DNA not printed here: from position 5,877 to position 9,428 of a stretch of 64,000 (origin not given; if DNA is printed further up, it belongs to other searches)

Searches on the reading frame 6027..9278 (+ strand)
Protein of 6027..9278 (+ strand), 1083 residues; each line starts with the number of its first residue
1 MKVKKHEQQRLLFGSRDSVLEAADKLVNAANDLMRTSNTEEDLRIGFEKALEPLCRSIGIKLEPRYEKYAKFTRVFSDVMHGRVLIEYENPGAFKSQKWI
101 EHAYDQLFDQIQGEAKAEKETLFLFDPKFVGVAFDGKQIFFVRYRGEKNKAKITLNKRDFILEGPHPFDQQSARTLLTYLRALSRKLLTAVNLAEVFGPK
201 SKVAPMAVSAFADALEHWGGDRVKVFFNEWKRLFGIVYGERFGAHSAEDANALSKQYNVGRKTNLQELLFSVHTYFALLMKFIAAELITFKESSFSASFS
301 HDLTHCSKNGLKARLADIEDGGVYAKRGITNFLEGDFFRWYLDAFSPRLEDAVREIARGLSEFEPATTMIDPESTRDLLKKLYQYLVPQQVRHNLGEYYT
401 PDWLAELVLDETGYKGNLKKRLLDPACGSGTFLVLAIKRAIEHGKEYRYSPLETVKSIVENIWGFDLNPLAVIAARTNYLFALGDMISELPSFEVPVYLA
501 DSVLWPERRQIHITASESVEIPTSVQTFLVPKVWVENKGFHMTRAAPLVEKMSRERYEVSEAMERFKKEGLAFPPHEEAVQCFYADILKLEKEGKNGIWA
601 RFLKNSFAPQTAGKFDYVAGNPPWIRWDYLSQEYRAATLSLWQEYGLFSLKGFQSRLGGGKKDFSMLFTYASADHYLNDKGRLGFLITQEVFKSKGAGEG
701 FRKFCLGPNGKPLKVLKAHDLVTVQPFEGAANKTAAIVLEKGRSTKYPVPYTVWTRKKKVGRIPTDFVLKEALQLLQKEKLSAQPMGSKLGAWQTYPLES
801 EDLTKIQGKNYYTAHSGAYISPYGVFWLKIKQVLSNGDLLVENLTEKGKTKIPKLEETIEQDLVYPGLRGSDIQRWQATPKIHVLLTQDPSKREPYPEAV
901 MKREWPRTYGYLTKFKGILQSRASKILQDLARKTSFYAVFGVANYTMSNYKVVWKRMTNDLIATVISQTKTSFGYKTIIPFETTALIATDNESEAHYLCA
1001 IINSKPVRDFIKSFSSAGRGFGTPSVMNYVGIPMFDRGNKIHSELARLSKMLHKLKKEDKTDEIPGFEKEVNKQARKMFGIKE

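Call 15: search_protein_families(library=pfam, proteins=[window:6027-9278:+], max_evalue=0.001)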
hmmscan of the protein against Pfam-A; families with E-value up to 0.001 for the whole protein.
window:6027-9278:+ (1083 aa): 4 families
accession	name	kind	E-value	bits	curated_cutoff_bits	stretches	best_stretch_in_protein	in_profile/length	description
PF07669.17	Eco57I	-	1.5e-11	45.2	25.3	1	460-704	1-149/171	Eco57I restriction-modification methylase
PF02384.22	N6_Mtase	-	4.9e-11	43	20.4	1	375-480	2-98/311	N-6 DNA Methylase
PF20473.4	MmeI_Mtase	-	6.5e-06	25.9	27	1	419-478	20-81/259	MmeI, DNA-methyltransferase domain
PF01170.24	UPF0020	-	0.00054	20.2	22.3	0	419-478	29-95/197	RMKL-like, methyltransferase domain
